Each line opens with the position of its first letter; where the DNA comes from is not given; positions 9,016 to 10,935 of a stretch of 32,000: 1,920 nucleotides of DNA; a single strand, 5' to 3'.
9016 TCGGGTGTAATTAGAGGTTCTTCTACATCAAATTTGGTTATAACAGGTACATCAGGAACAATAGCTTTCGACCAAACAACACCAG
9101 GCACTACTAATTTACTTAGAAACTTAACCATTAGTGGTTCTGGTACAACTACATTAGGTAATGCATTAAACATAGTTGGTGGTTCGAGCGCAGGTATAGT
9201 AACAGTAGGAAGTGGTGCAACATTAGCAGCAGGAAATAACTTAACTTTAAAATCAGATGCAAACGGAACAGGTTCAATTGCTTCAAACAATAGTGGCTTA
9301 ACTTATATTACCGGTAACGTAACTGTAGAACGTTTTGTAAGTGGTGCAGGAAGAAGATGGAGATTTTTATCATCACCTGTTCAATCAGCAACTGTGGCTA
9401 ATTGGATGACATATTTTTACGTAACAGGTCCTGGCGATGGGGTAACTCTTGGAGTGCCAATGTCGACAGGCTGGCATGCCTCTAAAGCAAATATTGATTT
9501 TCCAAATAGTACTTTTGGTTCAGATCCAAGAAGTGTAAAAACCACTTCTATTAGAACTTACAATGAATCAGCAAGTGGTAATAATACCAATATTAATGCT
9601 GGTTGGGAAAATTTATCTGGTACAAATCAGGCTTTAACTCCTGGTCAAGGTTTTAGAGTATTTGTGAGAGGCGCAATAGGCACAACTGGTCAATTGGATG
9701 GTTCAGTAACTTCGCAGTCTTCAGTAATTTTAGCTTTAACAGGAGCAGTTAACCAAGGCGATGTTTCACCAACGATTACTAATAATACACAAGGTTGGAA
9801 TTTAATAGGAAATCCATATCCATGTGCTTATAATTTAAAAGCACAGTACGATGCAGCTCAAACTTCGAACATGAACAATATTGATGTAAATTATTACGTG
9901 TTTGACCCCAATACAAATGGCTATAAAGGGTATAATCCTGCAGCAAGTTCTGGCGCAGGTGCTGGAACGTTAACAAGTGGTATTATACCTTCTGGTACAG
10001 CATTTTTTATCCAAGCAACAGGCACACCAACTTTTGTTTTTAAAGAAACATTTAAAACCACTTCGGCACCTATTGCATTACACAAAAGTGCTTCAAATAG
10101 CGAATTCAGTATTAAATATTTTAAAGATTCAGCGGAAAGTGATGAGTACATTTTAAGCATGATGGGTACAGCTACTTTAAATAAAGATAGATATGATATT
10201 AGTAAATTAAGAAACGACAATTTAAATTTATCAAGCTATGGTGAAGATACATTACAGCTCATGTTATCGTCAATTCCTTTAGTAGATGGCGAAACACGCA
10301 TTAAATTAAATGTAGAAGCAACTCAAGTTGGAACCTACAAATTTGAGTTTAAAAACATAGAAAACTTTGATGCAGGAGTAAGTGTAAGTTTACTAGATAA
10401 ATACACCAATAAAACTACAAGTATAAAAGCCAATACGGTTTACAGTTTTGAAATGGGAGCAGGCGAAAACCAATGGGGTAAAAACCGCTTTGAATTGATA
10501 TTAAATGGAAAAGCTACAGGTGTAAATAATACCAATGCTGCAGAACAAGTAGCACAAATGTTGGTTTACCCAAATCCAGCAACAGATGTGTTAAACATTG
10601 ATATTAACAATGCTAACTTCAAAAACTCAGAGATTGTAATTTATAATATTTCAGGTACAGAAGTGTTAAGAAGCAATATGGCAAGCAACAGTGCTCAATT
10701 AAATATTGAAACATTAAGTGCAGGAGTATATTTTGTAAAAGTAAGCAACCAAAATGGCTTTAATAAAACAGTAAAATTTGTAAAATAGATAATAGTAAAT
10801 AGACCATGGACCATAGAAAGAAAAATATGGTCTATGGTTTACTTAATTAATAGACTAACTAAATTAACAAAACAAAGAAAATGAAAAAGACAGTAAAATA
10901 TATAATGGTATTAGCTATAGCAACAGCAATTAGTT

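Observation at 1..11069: Duplicated two-gene module: giant T9SS adhesin, structured ~95-nt spacer, mini-protein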

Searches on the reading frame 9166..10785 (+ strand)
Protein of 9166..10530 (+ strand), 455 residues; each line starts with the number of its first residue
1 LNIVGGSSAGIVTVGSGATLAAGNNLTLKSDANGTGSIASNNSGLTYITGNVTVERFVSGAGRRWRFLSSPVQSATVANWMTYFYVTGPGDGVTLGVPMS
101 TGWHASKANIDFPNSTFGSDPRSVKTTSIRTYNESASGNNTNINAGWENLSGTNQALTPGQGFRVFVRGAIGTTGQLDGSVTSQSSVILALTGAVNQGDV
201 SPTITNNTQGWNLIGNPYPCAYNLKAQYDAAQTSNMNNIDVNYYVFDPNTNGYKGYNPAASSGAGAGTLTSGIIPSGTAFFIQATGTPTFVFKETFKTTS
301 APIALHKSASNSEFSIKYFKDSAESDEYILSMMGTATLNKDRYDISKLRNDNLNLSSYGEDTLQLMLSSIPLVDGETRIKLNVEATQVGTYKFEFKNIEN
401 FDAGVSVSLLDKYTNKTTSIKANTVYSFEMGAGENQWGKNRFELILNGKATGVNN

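Call 32: find_related_loci(query=A2, collection=genome_contigs, flank=5000)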
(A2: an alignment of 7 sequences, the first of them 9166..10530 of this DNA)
Query A2 (455 aa) in genome_contigs; peptide patterns used: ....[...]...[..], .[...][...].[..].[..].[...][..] (x = any residue, [..] = any of these).
600 stretches matched a pattern (row limit reached: there are more); 378 encode a relative of the query (tblastn E <= 1e-3); the best 80 are kept; 80 distinct loci.
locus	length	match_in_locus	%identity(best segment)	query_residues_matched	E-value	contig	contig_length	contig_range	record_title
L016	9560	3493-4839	63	1-454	0e+0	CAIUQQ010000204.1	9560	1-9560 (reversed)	MAG: uncultured Bacteroidetes bacterium isolate Ja1-D2_bin-1996 genome assembly, contig: bin-1996:204/414, whole genome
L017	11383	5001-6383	52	1-451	3e-135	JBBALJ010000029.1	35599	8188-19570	MAG: Bacteroidia bacterium isolate EUL_060 ctg29-EUL_060, whole genome shotgun sequence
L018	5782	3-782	59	195-449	4e-91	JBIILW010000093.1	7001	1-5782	MAG: Bacteroidia bacterium isolate ME2002-05-24pf_3300042563_group1_bin175 Rohwer_bin1048_scaffold_12594_c1, whole genom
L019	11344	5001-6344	37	1-450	5e-72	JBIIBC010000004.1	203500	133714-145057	MAG: Bacteroidia bacterium isolate ME2000-06-20pf_3300042868_group1_bin130 Rohwer_bin1047_scaffold_18_c1, whole genome s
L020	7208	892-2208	37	1-446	7e-68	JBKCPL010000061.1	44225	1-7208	MAG: Bacteroidota bacterium isolate samp_506_metabat2_96 samp_506_2077081, whole genome shotgun sequence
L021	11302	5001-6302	36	10-451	3e-67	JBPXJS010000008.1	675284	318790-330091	MAG: Bacteroidota bacterium isolate mt_P1 k141_147568, whole genome shotgun sequence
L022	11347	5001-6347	33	1-455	4e-63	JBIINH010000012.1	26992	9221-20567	MAG: Bacteroidia bacterium isolate ME2002-08-29pf_3300044678_group1_bin68 Rohwer_bin1060_scaffold_631_c1, whole genome s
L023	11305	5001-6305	35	25-453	1e-60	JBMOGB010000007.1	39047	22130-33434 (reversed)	MAG: Bacteroidia bacterium isolate Deming_bin.278 contig1934, whole genome shotgun sequence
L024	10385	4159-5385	33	10-451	2e-59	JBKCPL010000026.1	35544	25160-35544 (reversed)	MAG: Bacteroidota bacterium isolate samp_506_metabat2_96 samp_506_545441, whole genome shotgun sequence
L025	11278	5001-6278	38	19-453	2e-68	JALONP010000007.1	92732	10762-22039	MAG: Bacteroidia bacterium isolate Prado080 scaffold_108, whole genome shotgun sequence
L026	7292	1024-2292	34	18-446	1e-48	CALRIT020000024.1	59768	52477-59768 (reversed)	MAG: Vulcanococcus limneticus LL isolate JJ-10NR-37-1-mx-bin484 genome assembly, contig: JJ-MOC8C2-252-C75, whole genome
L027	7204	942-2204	34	19-446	1e-48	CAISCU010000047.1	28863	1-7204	MAG: uncultured Bacteroidetes bacterium isolate Ki3-D1_bin-0498 genome assembly, contig: bin-0498:47/55, whole genome sh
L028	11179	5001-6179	33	46-446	2e-61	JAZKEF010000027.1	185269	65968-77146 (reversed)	MAG: Bacteroidota bacterium isolate DC_HB_02_SPN181219-bin021 DCHB02SPN_B021_0_000000000027, whole genome shotgun sequen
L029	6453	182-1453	30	20-449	5e-48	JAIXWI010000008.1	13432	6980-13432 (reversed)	MAG: Bacteroidetes bacterium isolate D4_MAG_00013 pond_D4_MAG_00013_000000000014, whole genome shotgun sequence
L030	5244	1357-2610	32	10-453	2e-44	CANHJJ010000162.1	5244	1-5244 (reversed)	MAG: Bacteroidetes bacterium isolate RE-23may17-51 genome assembly, contig: RE-23may17-C107508, whole genome shotgun seq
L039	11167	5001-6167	30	36-450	5e-38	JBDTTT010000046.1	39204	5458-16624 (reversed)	MAG: Chryseolinea sp. isolate cluster3_bin.302 NODE_2706_length_39204_cov_6.211704, whole genome shotgun sequence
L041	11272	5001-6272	28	10-444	2e-37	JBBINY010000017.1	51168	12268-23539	MAG: Cytophagales bacterium isolate EPS170215_bin_267 NODE_485_length_51168_cov_5.020777, whole genome shotgun sequence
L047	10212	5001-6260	30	10-454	5e-36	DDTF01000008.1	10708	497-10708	MAG TPA_asm: Flammeovirgaceae bacterium UBA2371 UBA2371_contig_23395, whole genome shotgun sequence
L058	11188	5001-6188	27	19-444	3e-32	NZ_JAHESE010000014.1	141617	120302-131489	Dawidia cretensis strain PWU5 NODE_14_length_141617_cov_9.473237, whole genome shotgun sequence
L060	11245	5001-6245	28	9-444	3e-31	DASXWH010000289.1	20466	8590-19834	MAG TPA_asm: Ohtaekwangia sp. isolate SMAG_U4766 k141_231322, whole genome shotgun sequence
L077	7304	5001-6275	29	10-446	4e-27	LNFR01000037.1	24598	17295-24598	MAG: Bacteroidetes bacterium OLB12 UZ12_BCD005CONTIG000037, whole genome shotgun sequence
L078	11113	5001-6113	26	48-446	6e-27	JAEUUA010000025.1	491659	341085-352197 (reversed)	MAG: Cyclobacteriaceae bacterium isolate new MAG-343 k141_4571856, whole genome shotgun sequence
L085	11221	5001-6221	26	9-446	6e-25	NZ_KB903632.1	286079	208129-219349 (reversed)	Cytophaga aurantiaca DSM 3654 A3EEDRAFT_scaffold_2.3, whole genome shotgun sequence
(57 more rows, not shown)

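Call 41: search_protein_families(library=ncbifam, proteins=[L085:7650-8090:+], max_evalue=1)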
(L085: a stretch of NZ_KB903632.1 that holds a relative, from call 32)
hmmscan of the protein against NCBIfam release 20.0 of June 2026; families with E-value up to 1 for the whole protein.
L085:7650-8090:+ (146 aa): 4 families
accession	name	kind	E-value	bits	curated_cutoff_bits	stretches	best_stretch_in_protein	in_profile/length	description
NF033125.2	vanZ-A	exception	6.6e-11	42.6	250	1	9-144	8-131/164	glycopeptide resistance protein VanZ-A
NF000145.1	vanZ-F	exception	5.1e-07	30.2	375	1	58-145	79-164/206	glycopeptide resistance protein VanZ-F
NF000142.1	vanZ-Pt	exception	1e-06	28.9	260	1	64-136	69-136/143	glycopeptide resistance protein VanZ-Pt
NF037970.1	vanZ_1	subfamily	0.032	14.9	20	1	75-130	54-109/109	VanZ family protein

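Call 46: search_protein_families(library=pfam, proteins=[L085:6745-7338:+, window:9166-10530:+], max_evalue=0.01)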
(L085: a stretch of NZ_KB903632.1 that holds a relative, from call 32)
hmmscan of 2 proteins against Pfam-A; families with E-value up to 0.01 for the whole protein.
L085:6745-7338:+ (198 aa): 1 family
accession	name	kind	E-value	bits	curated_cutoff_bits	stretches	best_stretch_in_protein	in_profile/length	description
PF09721.15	Exosortase_EpsH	-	2.3e-08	34.2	25.7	1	66-188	125-254/254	Transmembrane exosortase (Exosortase_EpsH)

window:9166-10530:+ (455 aa): 0 families

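Call 50: search_protein_families(library=ncbifam, proteins=[L058:371-910:+, L058:906-1310:+, L058:1341-2564:+, L058:6753-6950:+, L058:6975-8873:+, L047:221-754:+, L047:732-1172:+, L047:1028-2260:+, L047:7229-7414:+, L058:9145-10053:-], max_evalue=0.01)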
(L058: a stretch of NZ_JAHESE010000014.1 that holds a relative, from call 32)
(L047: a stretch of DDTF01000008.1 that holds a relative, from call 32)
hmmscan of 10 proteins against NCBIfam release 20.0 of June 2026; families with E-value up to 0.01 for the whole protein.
L058:371-910:+ (180 aa): 12 families
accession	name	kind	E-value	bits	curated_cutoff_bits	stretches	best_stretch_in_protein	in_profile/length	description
TIGR04128.1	exoso_Fjoh_1448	exception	3.7e-38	131.5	90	1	6-174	2-173/174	exosortase family protein XrtF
NF046081.1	exosort_XrtX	exception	1.2e-33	116.4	170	1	11-176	3-165/168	exosortase X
TIGR04178.1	exo_archaeo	signature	3e-14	53.1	23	1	85-171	2-95/97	exosortase/archaeosortase family protein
TIGR04177.1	exosort_XrtH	exception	2.5e-13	50.3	86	1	83-174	63-156/158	exosortase H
NF046083.1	exosort_XrtY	exception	5.1e-11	42.7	160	1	17-170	23-168/168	exosortase Y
TIGR04144.1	archaeo_VPXXXP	exception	2.7e-10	40.4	150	1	17-174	2-154/156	archaeosortase B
TIGR04300.1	exosort_XrtM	exception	1.9e-08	34.9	125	1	80-169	51-139/150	exosortase family protein XrtM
TIGR04175.1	archaeo_artD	exception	8.7e-07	29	125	1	73-173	44-142/150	archaeosortase D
TIGR03110.1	exosort_Gpos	exception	1e-05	25.5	102.75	1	15-162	27-167/187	exosortase family protein XrtG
TIGR04125.1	exosort_PGF_TRM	exception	0.00036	20.1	75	1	43-133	104-193/271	archaeosortase A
TIGR04124.1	archaeo_artE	exception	0.00067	19.7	95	1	74-170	53-148/153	archaeosortase family protein ArtE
NF045528.1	heimosortase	equivalog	0.0014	18.7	130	1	13-150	16-152/199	heimdallarchaeosortase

L058:906-1310:+ (135 aa): 1 family
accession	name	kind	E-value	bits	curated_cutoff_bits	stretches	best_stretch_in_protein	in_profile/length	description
TIGR04127.1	flavo_near_exo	equivalog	1.7e-14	54.1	35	1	35-132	38-135/136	exosortase F system-associated membrane protein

L058:1341-2564:+ (408 aa): 27 families (the best 25 are shown)
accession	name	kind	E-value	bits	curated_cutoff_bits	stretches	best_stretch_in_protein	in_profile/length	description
TIGR04181.1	NHT_00031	hypoth_equivalog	9.9e-121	403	420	1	31-382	1-359/359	LegC family aminotransferase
TIGR03588.1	PseC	equivalog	9.3e-69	232.1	423.5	1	41-399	12-378/380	UDP-4-amino-4,6-dideoxy-N-acetyl-beta-L-altrosamine transaminase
NF008658.2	PRK11658.1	equivalog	9.2e-55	185.8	631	1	28-360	2-335/379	UDP-4-amino-4-deoxy-L-arabinose aminotransferase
NF008687.0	PRK11706.1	equivalog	1.9e-52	178.3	375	1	31-398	2-371/375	dTDP-4-amino-4,6-dideoxygalactose transaminase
TIGR04427.1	PLP_DesI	equivalog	2e-50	172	650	1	46-403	38-384/390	dTDP-4-dehydro-6-deoxyglucose aminotransferase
NF011936.0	PRK15407.1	equivalog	1.3e-47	162.6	423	2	25-234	31-240/440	lipopolysaccharide biosynthesis protein RfbH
TIGR02379.1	ECA_wecE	subfamily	5.4e-44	150.5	434.85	1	33-311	4-286/376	dTDP-4-amino-4,6-dideoxy-D-glucose transaminase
NF006096.0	PRK08248.1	equivalog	4.2e-09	35.5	726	1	60-251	64-248/431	homocysteine synthase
NF004650.0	PRK05994.1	equivalog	3.1e-07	29.6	667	1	58-254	61-248/427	O-acetylhomoserine aminocarboxypropyltransferase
TIGR01326.1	OAH_OAS_sulfhy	subfamily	1.8e-06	27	495.1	1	60-244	57-233/418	O-acetylhomoserine aminocarboxypropyltransferase/cysteine synthase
NF004770.0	PRK06108.1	subfamily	2.5e-05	23.2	422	1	68-189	88-210/396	pyridoxal phosphate-dependent aminotransferase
TIGR01325.1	O_suc_HS_sulf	equivalog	2.6e-05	23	510.05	1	56-116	50-108/380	O-succinylhomoserine sulfhydrylase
NF006810.0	PRK09331.1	subfamily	2.8e-05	23.1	301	1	60-204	65-213/397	Sep-tRNA:Cys-tRNA synthetase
NF006003.0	PRK08133.1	equivalog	4.3e-05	22.4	522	1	59-112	65-117/396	O-succinylhomoserine sulfhydrylase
NF005215.0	PRK06702.1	equivalog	6.4e-05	22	709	1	59-115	60-115/432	bifunctional O-acetylhomoserine aminocarboxypropyltransferase/cysteine synthase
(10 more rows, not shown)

L058:6753-6950:+ (66 aa): 0 families

L058:6975-8873:+ (633 aa): 56 families (the best 25 are shown)
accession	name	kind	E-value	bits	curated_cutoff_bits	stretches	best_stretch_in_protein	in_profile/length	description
TIGR03589.1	PseB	equivalog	6.9e-53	179.7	407.75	1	286-581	3-283/324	UDP-N-acetylglucosamine 4,6-dehydratase (inverting)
TIGR04130.1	FnlA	equivalog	6.3e-44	150.2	730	1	287-567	4-270/337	UDP-N-acetylglucosamine 4,6-dehydratase/5-epimerase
TIGR03025.1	EPS_sugtrans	subfamily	4.8e-17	62.3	295.55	1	18-265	1-242/445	exopolysaccharide biosynthesis polyprenyl glycosylphosphotransferase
TIGR03023.1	WcaJ_sugtrans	equivalog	7.1e-16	58.5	410.75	1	19-266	2-248/453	undecaprenyl-phosphate glucose phosphotransferase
TIGR03022.1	WbaP_sugtrans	subfamily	7.4e-14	51.8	403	1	17-260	2-236/456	undecaprenyl-phosphate galactose phosphotransferase WbaP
TIGR01214.1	rmlD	equivalog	4.9e-13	48.8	224.05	1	290-414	2-101/285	dTDP-4-dehydrorhamnose reductase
TIGR01179.1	galE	equivalog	2.5e-11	43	262.3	1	290-414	2-122/332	UDP-glucose 4-epimerase GalE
TIGR01181.1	dTDP_gluc_dehyt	equivalog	5.2e-11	42.2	365.1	1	290-415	2-127/321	dTDP-glucose 4,6-dehydratase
NF007490.0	PRK10084.1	subfamily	2.1e-10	40.1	649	1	290-403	3-114/361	dTDP-glucose 4,6-dehydratase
NF004526.0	PRK05872.1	subfamily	7.4e-10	38.4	276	1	282-357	5-76/297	short-chain dehydrogenase/reductase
NF007582.0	PRK10217.1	equivalog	4.8e-09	35.8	698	1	289-401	3-113/355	dTDP-glucose 4,6-dehydratase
TIGR02622.1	CDP_4_6_dhtase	equivalog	7.4e-09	35.2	278.45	1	336-418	51-134/352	CDP-glucose 4,6-dehydratase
NF006195.0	PRK08324.2-3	equivalog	2.6e-07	29.3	931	1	272-411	411-539/678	bifunctional aldolase/short-chain dehydrogenase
TIGR04180.1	EDH_00030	hypoth_equivalog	4.2e-07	29.3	475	1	290-415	1-123/297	NAD-dependent 4,6-dehydratase LegB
NF004825.0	PRK06181.1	equivalog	4.3e-07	29.5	215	1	284-357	3-73/268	SDR family oxidoreductase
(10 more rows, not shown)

L047:221-754:+ (178 aa): 11 families
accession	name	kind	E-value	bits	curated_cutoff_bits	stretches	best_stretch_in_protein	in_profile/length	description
TIGR04128.1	exoso_Fjoh_1448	exception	1.6e-39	135.9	90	1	3-167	2-169/174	exosortase family protein XrtF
NF046081.1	exosort_XrtX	exception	2.2e-34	118.8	170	1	7-168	2-160/168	exosortase X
TIGR04177.1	exosort_XrtH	exception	1.3e-16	61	86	1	10-167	1-152/158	exosortase H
TIGR04178.1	exo_archaeo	signature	2.7e-15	56.4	23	1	82-168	2-95/97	exosortase/archaeosortase family protein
NF046083.1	exosort_XrtY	exception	1.2e-12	48.1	160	1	47-167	55-168/168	exosortase Y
TIGR04300.1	exosort_XrtM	exception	2.1e-11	44.5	125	1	76-165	50-141/150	exosortase family protein XrtM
TIGR04144.1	archaeo_VPXXXP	exception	1.1e-06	28.7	150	1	77-167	60-150/156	archaeosortase B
TIGR04175.1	archaeo_artD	exception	3.4e-06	27.1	125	1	79-169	53-141/150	archaeosortase D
NF033464.1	cyanoexo_CrtC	exception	2e-05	24.3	225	1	11-168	119-272/278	cyanoexosortase C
NF033505.2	paceosortase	exception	0.00012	22.3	80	1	74-168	51-146/167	pacearchaeosortase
TIGR04124.1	archaeo_artE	exception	0.00017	21.6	95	1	17-168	9-149/153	archaeosortase family protein ArtE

L047:732-1172:+ (147 aa): 2 families
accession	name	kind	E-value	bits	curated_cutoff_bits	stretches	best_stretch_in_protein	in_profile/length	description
TIGR04127.1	flavo_near_exo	equivalog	1.6e-09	38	35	1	44-141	38-135/136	exosortase F system-associated membrane protein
NF046082.1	assoc_w_XrtX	equivalog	0.0073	16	75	1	64-138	74-146/147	XrtX-associated membrane protein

L047:1028-2260:+ (411 aa): 17 families
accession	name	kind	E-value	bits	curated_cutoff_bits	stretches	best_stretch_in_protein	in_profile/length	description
TIGR04181.1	NHT_00031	hypoth_equivalog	1.7e-86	290.3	420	1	77-393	27-359/359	LegC family aminotransferase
TIGR03588.1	PseC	equivalog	3.4e-58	197.4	423.5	1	55-410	3-379/380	UDP-4-amino-4,6-dideoxy-N-acetyl-beta-L-altrosamine transaminase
NF008687.0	PRK11706.1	equivalog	5.8e-43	147.1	375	1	94-317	45-269/375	dTDP-4-amino-4,6-dideoxygalactose transaminase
NF008658.2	PRK11658.1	equivalog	1.2e-39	136.1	631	1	83-316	36-272/379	UDP-4-amino-4-deoxy-L-arabinose aminotransferase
TIGR04427.1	PLP_DesI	equivalog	4.5e-37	128.1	650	1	79-317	51-279/390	dTDP-4-dehydro-6-deoxyglucose aminotransferase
TIGR02379.1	ECA_wecE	subfamily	2.9e-34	118.5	434.85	1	94-315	45-268/376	dTDP-4-amino-4,6-dideoxy-D-glucose transaminase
NF011936.0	PRK15407.1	equivalog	1.3e-33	116.3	423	1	45-255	28-242/440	lipopolysaccharide biosynthesis protein RfbH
TIGR01325.1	O_suc_HS_sulf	equivalog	8.8e-05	21.3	510.05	1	82-128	56-101/380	O-succinylhomoserine sulfhydrylase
NF005817.0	PRK07683.1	equivalog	0.00015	20.6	575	1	100-167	94-160/387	aminotransferase A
NF006004.0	PRK08134.1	equivalog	0.00017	20.4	636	1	82-135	66-118/433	O-acetylhomoserine aminocarboxypropyltransferase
NF052281.1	rhizopine_MocR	equivalog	0.0003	19.6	650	1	96-207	186-293/479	rhizopine catabolism transcriptional regulator MocR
NF005588.0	PRK07309.1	equivalog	0.0013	17.7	576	1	105-181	101-173/391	pyridoxal phosphate-dependent aminotransferase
TIGR04461.1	endura_MppQ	equivalog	0.0034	16.5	540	1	95-211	76-197/392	enduracididine biosynthesis enzyme MppQ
NF004650.0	PRK05994.1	equivalog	0.0037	16.1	667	1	82-212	65-189/427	O-acetylhomoserine aminocarboxypropyltransferase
NF006488.0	PRK08912.1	equivalog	0.0057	15.6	498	1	82-167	83-158/387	aminotransferase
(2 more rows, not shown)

L047:7229-7414:+ (62 aa): 0 families

L058:9145-10053:- (302 aa): 1 family
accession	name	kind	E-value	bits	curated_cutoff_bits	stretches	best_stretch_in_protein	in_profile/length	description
NF052316.1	T9SS_PorG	equivalog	1.7e-26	93.3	130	1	48-279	6-203/209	type IX secretion system protein PorG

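Call 65: find_homologous_proteins(query=window:9166-10530:+, max_evalue=0.00001)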
Query window:9166-10530:+ (455 aa): 48 proteins with E <= 0.00001 among 8000 candidates.
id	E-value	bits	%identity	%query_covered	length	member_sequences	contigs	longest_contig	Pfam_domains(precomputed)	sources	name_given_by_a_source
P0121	1.1e-177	609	63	100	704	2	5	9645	PF18962.8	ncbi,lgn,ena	-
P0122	2.3e-168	578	63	100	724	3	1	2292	PF12951.14,PF18962.8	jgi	jgi:autotransporter-associated beta strand protein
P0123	1.1e-141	491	57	99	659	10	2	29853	PF18962.8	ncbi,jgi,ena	-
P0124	1.5e-140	487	57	99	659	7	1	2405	PF18962.8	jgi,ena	jgi:hypothetical protein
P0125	1.1e-139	484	55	99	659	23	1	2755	PF18962.8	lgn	-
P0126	5.4e-139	482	56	94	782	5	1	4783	PF18962.8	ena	-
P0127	1.0e-137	477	55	98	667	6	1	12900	PF18962.8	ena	-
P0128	9.7e-133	461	55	95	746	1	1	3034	PF18962.8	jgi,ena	jgi:hypothetical protein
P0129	6.4e-131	455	55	95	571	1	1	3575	-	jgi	-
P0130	7.5e-131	455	54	98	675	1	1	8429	PF18962.8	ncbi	-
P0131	2.4e-127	443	53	97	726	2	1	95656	PF12733.14,PF18962.8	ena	-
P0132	5.2e-125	436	57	82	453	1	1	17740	PF18962.8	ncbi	ncbi:MAG: T9SS type A sorting domain-containing protein [Candidatus Methylacidiphilales bacterium]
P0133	3.7e-108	380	49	99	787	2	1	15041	PF18962.8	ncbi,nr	ncbi:MAG: T9SS type A sorting domain-containing protein, partial [Bacteroidetes bacterium]|nr:T9SS t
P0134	6.8e-103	363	48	99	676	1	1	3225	PF18962.8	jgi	jgi:hypothetical protein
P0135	2.5e-102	361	59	65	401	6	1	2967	PF18962.8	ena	-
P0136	1.1e-96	342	51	76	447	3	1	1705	PF18962.8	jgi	jgi:hypothetical protein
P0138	5.2e-80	287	53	64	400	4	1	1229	PF18962.8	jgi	jgi:hypothetical protein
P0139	1.5e-78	283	53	64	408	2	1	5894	PF18962.8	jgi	jgi:hypothetical protein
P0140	5.7e-77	277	57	53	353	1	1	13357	PF18962.8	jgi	jgi:hypothetical protein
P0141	1.5e-68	250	39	97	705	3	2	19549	PF11999.14,PF18962.8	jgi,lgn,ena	jgi:hypothetical protein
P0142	2.5e-67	246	39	95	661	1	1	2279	PF18962.8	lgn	-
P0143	1.5e-65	240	39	99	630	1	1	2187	PF18962.8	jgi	-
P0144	2.1e-64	236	39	99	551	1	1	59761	PF18962.8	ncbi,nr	ncbi:MAG: T9SS type A sorting domain-containing protein, partial [bacterium]|nr:T9SS type A sorting 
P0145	1.3e-40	158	33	100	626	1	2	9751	PF18962.8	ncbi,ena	-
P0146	1.3e-38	151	33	100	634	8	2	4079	PF18962.8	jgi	jgi:hypothetical protein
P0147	9.3e-38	148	33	100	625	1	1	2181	PF18962.8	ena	-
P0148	3.7e-35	140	34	96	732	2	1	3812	PF12733.14,PF18962.8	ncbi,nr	ncbi:MAG: T9SS type A sorting domain-containing protein [Bacteroidetes bacterium]|nr:T9SS type A sor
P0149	4.0e-35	139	32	99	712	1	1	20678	PF18962.8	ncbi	ncbi:MAG: T9SS type A sorting domain-containing protein, partial [Bacteroidia bacterium]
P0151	2.4e-24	104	29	99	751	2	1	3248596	PF18962.8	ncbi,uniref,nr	ncbi:T9SS type A sorting domain-containing protein [Ohtaekwangia koreensis]|uniref:hypothetical prot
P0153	2.5e-18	84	28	95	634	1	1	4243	PF18962.8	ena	-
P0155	5.2e-18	83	30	75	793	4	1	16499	PF18962.8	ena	-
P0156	8.5e-18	82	28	95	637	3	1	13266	PF18962.8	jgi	-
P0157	1.1e-17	82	29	99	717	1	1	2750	PF18962.8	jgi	jgi:hypothetical protein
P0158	3.6e-17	80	30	96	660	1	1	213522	PF18962.8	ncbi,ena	-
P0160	8.4e-15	73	28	96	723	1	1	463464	PF18962.8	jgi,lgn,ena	-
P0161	3.9e-14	70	27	93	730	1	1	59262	PF18962.8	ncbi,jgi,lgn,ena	-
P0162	4.3e-11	60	31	52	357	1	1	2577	PF18962.8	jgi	jgi:hypothetical protein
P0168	5.9e-6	43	27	48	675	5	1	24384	PF18962.8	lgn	-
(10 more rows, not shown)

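Call 74: predict_structure(alignment_id=A5)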
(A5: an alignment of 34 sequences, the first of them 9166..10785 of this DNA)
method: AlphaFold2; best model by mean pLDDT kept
length: 540 residues; sequences in the alignment: 34
mean_pLDDT: 81.8   pTM: 0.71
mean pLDDT of the five models: 81.8, 81.3, 79.3, 77.2, 77.0
residues with pLDDT >= 90: 193; 70-90: 255; 50-70: 68; < 50: 24
segments of 3 or more residues with pLDDT < 50: 262-267, 304-309, 450-461
pLDDT, mean of each block of 10 residues (from residue 1): 59 75 83 81 82 87 82 94 91 90 90 68 79 75 81 93 90 83 82 93 80 93 87 78 76 73 45 83 90 89 50 83 82 81 79 80 83 89 90 88 85 92 90 75 85 40 78 92 70 92 88 94 87 88
secondary structure, 60 per line:
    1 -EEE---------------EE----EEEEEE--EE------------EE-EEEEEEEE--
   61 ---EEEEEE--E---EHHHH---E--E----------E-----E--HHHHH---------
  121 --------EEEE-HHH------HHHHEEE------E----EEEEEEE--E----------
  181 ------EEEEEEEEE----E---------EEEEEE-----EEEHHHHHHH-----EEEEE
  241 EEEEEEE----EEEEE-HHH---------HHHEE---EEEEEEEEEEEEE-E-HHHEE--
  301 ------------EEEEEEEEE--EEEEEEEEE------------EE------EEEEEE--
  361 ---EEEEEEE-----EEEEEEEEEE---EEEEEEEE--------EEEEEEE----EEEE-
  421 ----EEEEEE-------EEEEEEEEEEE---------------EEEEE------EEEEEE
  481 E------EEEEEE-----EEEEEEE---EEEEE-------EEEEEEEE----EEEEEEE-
elements in order: E2-4 E26-31 E51-58 E64-69 H77-80 H107-111 E129-132 H143-146 E147-149 E161-167 E187-195 E210-215 E221-223 H224-230 E236-247 E252-256 E278-290 E313-321 E324-332 E353-358 E364-370 E376-385 E389-396 E405-411 E416-419 E425-430 E438-448 E464-468 E475-481 E488-493 E499-505 E509-513 E521-528 E533-539
